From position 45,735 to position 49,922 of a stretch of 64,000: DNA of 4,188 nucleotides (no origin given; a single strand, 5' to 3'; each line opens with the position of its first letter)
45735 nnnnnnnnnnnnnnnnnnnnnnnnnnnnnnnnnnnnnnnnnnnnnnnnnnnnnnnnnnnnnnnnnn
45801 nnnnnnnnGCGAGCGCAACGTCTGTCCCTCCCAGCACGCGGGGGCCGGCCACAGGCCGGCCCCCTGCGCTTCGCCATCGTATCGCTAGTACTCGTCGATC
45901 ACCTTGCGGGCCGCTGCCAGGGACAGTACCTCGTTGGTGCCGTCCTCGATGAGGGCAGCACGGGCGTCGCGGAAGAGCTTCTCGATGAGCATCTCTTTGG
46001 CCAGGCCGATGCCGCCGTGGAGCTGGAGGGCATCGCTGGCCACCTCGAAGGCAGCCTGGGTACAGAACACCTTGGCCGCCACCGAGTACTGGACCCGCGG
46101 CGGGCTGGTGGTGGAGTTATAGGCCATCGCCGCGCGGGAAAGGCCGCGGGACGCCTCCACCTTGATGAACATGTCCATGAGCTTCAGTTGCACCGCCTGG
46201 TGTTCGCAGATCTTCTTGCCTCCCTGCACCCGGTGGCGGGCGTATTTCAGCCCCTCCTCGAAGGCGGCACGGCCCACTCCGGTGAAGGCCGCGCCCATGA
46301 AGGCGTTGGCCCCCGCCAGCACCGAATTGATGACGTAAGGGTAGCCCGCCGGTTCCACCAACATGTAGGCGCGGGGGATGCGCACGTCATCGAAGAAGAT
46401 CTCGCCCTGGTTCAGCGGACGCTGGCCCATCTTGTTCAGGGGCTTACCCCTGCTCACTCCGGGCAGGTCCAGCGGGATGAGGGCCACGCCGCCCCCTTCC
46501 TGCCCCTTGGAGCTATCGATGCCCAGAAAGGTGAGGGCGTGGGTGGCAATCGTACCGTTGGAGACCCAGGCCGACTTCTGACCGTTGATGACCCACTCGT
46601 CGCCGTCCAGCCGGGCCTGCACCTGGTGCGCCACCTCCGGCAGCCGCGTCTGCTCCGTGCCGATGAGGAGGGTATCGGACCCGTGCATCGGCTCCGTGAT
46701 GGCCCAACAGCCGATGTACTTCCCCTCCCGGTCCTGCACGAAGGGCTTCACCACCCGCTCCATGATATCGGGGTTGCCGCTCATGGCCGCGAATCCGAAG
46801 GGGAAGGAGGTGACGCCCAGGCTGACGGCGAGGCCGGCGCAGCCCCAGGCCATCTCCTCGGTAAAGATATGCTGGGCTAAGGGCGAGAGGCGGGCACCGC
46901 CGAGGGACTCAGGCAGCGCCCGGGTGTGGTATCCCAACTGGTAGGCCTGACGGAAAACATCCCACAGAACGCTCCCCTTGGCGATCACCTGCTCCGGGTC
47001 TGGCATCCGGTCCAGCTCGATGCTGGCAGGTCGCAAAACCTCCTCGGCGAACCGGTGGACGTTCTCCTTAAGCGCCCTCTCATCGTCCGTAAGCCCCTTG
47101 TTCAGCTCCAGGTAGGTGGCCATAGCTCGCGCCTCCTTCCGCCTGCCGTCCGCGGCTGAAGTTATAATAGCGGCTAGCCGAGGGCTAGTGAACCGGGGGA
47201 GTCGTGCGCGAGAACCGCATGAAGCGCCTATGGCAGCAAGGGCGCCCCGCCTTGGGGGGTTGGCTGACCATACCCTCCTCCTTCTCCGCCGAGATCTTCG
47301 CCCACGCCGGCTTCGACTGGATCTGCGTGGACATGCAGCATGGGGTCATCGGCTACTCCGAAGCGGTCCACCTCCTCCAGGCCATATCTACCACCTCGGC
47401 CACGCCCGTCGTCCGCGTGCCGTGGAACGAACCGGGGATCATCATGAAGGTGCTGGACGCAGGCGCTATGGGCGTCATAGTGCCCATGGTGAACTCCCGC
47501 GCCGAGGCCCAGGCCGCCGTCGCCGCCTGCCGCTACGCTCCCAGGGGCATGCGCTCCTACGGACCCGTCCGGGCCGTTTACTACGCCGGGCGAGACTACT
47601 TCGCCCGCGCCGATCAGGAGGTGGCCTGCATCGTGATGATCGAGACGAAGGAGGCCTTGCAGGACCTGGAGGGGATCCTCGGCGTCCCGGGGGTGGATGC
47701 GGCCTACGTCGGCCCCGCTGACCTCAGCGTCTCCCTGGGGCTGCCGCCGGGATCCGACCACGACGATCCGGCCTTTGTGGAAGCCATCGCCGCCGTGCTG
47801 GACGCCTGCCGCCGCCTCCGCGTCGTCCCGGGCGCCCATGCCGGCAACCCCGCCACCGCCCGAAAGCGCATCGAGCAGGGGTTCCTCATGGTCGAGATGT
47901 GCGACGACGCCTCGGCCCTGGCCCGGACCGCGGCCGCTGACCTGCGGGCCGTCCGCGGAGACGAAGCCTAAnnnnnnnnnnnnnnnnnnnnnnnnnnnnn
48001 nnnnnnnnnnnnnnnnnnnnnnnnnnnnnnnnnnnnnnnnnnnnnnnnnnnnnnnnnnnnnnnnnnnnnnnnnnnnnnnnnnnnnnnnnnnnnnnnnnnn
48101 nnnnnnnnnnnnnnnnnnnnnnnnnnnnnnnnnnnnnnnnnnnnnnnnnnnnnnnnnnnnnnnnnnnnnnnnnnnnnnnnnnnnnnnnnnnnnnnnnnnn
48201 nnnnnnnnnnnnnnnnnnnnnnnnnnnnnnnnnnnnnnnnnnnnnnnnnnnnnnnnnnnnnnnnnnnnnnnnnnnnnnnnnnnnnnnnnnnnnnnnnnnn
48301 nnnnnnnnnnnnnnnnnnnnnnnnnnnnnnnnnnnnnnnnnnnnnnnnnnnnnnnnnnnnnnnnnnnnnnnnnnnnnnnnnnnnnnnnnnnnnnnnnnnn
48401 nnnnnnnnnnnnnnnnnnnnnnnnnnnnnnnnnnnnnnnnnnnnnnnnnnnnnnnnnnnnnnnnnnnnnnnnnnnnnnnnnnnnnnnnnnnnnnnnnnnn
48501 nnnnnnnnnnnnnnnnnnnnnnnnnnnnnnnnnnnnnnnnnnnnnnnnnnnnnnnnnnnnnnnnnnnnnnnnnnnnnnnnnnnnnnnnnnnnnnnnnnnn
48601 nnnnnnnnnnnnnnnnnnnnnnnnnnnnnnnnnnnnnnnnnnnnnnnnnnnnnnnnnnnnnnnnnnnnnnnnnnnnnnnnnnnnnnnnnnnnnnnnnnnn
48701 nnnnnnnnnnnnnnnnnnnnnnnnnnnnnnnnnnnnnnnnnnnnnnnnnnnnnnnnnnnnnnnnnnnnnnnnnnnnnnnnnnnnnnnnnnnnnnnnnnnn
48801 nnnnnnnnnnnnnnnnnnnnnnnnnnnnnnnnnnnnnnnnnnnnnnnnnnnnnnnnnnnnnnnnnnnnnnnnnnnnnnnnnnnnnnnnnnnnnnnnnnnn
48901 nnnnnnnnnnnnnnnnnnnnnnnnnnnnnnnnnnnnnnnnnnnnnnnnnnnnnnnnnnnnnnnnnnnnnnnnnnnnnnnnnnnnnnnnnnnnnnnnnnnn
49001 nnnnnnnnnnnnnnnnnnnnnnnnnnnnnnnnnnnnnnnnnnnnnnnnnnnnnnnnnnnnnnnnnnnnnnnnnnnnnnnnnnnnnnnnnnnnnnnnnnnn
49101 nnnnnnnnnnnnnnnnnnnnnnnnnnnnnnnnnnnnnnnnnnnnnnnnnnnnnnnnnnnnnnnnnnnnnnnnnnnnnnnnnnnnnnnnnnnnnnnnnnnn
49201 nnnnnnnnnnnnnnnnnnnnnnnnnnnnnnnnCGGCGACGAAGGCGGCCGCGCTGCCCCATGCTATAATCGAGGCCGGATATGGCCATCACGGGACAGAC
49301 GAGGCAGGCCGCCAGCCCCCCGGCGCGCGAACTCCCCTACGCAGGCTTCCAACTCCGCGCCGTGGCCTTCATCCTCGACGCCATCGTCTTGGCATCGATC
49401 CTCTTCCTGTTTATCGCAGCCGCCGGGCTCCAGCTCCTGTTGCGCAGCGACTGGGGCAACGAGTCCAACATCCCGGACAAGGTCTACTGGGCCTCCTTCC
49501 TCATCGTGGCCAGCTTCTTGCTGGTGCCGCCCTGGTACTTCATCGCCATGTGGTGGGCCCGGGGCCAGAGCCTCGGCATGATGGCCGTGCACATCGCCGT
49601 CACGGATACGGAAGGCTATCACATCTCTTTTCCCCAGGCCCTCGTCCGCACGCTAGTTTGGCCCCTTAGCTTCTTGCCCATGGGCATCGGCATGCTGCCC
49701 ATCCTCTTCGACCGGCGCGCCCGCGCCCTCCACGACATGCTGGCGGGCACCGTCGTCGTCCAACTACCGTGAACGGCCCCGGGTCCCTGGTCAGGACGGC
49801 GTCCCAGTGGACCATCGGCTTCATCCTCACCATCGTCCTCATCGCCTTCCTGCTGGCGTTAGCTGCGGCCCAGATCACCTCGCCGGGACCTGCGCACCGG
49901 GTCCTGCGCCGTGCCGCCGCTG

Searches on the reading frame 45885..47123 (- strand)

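Call 37: search_protein_families(library=pfam, proteins=[window:45885-47123:-], max_evalue=0.0001)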
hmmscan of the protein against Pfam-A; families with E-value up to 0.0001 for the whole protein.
window:45885-47123:- (412 aa): 5 families
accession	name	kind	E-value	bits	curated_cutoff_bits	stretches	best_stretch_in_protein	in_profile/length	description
PF00441.29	Acyl-CoA_dh_1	-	4.5e-31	108.4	22.4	1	266-408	8-149/150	Acyl-CoA dehydrogenase, C-terminal domain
PF02770.24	Acyl-CoA_dh_M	-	6.4e-16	58.7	33.3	1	139-247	1-97/97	Acyl-CoA dehydrogenase, middle domain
PF02771.21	Acyl-CoA_dh_N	-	1e-13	52.1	22.9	1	12-129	1-110/113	Acyl-CoA dehydrogenase, N-terminal domain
PF08028.16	Acyl-CoA_dh_2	-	6.1e-13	49.6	22.7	1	276-390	3-126/134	Acyl-CoA dehydrogenase, C-terminal domain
PF22924.1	ACOX_C_alpha1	-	7.3e-05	23.1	27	0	316-408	76-168/169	Acyl-CoA oxidase, C-alpha1 domain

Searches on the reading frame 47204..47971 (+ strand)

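Call 92: search_protein_families(library=pfam, proteins=[window:47204-47971:+], max_evalue=0.0001)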
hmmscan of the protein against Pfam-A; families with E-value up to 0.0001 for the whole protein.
window:47204-47971:+ (255 aa): 1 family
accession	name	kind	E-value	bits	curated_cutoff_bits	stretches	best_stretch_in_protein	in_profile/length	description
PF03328.21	HpcH_HpaI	-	3.7e-35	121.6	25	1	20-233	5-212/221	HpcH/HpaI aldolase/citrate lyase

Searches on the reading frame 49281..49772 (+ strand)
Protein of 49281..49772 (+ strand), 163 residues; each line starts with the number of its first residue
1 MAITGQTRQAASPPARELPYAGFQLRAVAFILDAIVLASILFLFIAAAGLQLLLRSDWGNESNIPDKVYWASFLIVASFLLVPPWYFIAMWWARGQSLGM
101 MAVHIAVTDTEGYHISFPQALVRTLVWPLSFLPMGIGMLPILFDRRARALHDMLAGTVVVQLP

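Call 92: search_protein_families(library=pfam, proteins=[window:49281-49772:+], max_evalue=0.0001)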
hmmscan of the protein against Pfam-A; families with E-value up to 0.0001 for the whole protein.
window:49281-49772:+ (163 aa): 1 family
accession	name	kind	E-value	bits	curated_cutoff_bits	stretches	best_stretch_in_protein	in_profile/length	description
PF06271.18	RDD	-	4.3e-24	85.8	24.1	1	20-156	1-137/137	RDD family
